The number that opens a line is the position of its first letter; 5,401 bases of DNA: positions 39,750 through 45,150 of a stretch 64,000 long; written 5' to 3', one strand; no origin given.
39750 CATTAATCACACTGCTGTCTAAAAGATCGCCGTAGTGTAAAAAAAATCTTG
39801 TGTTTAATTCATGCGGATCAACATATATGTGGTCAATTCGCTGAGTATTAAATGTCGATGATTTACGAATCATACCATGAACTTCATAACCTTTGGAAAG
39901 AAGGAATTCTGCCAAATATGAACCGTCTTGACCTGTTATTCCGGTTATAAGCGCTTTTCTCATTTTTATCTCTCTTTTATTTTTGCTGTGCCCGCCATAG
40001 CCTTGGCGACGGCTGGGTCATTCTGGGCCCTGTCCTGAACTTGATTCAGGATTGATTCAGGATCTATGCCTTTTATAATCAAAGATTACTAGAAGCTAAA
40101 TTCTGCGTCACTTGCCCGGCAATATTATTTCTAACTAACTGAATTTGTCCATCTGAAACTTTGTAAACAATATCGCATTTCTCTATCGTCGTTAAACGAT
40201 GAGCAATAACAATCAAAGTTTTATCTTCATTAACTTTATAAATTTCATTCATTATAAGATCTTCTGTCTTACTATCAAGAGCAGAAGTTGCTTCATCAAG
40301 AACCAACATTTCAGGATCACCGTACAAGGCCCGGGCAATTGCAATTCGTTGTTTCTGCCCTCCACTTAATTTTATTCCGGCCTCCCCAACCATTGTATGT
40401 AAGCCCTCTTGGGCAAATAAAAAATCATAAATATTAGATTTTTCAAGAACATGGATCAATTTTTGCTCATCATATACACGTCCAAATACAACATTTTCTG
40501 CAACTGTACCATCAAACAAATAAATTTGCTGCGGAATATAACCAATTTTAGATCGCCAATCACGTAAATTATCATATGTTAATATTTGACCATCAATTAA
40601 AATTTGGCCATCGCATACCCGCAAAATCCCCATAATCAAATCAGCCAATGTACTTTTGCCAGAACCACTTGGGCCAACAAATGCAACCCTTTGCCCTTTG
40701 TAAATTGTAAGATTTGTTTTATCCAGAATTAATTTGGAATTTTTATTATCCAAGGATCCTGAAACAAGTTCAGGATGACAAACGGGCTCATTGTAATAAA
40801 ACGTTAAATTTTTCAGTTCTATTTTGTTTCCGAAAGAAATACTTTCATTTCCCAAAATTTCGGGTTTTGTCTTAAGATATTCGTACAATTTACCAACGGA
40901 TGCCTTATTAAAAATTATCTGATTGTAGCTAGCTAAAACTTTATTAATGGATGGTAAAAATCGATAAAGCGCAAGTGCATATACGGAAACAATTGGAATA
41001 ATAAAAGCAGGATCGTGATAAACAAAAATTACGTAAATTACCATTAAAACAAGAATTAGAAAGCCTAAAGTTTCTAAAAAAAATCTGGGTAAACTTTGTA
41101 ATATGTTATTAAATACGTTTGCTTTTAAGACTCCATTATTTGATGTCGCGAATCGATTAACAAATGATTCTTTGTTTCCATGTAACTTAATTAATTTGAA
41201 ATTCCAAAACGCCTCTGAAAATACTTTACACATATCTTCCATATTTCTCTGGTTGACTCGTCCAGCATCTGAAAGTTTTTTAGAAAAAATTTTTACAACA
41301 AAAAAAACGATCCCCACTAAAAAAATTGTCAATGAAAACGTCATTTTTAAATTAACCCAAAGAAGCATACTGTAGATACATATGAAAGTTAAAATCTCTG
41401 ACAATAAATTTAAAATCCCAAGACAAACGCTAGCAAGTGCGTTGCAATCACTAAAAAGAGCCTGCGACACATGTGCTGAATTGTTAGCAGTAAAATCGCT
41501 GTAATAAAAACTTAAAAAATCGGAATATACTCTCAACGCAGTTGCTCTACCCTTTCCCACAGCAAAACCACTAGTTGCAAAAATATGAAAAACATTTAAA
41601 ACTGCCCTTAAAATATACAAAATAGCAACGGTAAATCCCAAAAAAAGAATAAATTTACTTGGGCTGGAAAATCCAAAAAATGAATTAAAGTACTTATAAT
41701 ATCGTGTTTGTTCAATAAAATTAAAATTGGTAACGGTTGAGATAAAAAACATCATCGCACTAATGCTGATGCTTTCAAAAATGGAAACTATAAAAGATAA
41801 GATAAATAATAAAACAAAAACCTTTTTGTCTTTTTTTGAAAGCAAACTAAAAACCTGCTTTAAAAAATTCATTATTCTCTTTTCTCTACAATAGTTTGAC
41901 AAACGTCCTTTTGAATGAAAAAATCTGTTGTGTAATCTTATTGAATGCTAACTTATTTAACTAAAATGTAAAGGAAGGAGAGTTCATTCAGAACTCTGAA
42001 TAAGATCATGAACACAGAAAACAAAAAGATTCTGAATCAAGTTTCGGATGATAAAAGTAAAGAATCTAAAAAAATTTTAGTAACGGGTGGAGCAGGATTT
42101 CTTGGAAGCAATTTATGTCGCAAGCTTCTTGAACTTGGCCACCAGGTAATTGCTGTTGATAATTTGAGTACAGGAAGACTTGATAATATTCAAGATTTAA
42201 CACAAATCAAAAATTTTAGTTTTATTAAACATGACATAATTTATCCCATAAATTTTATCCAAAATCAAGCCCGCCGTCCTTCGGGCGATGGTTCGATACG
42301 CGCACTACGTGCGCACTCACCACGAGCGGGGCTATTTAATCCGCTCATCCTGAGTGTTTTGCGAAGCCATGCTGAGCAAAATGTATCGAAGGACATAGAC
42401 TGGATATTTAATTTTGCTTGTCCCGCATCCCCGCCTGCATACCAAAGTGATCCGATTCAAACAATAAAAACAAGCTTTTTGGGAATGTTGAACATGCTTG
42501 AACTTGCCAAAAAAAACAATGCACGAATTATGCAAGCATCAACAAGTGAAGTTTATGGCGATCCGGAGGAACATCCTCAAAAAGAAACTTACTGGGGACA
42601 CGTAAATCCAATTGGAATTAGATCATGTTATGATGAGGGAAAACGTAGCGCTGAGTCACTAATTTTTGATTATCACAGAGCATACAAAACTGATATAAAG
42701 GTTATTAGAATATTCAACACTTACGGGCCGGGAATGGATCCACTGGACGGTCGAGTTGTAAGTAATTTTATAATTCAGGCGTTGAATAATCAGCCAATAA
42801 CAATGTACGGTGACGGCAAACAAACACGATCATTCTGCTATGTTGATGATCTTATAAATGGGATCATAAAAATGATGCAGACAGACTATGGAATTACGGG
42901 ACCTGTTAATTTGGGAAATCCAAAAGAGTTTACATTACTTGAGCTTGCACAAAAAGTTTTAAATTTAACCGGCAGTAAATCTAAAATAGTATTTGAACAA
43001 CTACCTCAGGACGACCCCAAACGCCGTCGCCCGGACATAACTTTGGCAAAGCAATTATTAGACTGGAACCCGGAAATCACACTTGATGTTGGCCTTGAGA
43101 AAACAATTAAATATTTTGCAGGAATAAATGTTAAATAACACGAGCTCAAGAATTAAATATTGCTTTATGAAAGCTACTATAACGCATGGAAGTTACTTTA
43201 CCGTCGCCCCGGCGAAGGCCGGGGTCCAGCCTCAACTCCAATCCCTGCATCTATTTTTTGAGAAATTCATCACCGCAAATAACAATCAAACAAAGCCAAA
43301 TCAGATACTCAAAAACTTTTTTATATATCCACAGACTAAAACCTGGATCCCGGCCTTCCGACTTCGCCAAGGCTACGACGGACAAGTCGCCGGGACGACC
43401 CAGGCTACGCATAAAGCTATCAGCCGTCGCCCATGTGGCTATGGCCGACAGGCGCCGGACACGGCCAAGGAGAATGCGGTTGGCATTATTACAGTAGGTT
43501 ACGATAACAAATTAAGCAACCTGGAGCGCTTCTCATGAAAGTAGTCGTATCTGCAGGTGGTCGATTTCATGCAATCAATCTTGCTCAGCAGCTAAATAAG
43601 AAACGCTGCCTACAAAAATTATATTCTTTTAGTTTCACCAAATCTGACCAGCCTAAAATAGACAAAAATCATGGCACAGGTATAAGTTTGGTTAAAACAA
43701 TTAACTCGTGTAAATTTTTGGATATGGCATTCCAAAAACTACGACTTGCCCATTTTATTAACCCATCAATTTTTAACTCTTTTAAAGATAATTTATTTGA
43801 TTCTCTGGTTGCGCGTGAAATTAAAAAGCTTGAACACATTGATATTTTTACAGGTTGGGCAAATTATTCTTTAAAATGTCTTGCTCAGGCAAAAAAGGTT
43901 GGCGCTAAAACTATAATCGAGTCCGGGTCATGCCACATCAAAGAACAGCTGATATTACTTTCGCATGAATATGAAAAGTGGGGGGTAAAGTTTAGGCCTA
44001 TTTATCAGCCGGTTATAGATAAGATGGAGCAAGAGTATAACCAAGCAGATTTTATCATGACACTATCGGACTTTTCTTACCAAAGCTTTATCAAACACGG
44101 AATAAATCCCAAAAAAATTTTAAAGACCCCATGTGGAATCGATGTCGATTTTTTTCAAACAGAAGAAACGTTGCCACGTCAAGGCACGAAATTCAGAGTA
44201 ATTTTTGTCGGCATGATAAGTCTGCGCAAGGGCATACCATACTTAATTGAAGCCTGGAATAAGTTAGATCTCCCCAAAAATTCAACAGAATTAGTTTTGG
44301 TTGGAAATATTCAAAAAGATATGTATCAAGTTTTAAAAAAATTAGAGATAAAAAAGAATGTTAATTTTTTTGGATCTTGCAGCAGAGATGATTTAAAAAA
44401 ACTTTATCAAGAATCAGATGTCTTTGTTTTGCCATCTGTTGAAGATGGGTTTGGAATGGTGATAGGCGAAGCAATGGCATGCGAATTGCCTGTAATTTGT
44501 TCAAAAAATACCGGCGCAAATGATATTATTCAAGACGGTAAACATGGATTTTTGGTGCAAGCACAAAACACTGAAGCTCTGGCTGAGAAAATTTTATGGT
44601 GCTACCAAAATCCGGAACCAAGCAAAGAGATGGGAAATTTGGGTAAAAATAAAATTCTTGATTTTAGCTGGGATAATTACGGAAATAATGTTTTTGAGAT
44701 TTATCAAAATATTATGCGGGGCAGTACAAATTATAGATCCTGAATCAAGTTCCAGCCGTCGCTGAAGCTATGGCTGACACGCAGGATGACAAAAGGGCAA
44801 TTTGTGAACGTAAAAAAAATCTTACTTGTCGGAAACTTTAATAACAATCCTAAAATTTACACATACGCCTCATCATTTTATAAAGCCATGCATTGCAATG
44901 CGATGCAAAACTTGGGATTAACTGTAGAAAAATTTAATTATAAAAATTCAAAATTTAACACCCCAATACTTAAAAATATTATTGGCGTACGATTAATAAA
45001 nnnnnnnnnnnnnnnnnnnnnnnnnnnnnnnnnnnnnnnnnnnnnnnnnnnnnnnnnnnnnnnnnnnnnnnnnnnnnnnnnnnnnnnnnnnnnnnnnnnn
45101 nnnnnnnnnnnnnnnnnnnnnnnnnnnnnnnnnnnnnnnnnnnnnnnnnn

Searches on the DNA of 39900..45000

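Call 10: search_rna_families(source=window, start=39900, end=45000, threshold=evalue, max_evalue=10)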
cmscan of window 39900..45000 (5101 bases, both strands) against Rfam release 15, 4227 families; matches with E-value up to 10: 6.
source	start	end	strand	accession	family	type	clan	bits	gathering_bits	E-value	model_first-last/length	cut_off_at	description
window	44734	44822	+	RF00410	SNORA2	Gene; snRNA; snoRNA; HACA-box;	CL00021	24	70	0.64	1-137/137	no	Small nucleolar RNA SNORA2/SNORA34 family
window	40421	40478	-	RF00093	SNORD18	Gene; snRNA; snoRNA; CD-box;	CL00047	23.2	41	0.58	1-71/71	no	Small nucleolar RNA SNORD18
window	44398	44476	+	RF01885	HSR-omega_1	Gene; lncRNA;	-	23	80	2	1-78/78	no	Heat shock gene hsromega conserved region 1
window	42039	42136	+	RF00349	snoR11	Gene; snRNA; snoRNA; CD-box;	-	21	50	5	1-90/90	no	Small nucleolar RNA R11/Z151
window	44344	44425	+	RF00439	SNORD87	Gene; snRNA; snoRNA; CD-box;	-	18.5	50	8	1-85/85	no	Small nucleolar RNA SNORD87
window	43511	43588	-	RF00470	Toga_5_CRE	Cis-reg;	-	11.6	120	6.6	1-268/268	no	Togavirus 5' plus strand cis-regulatory element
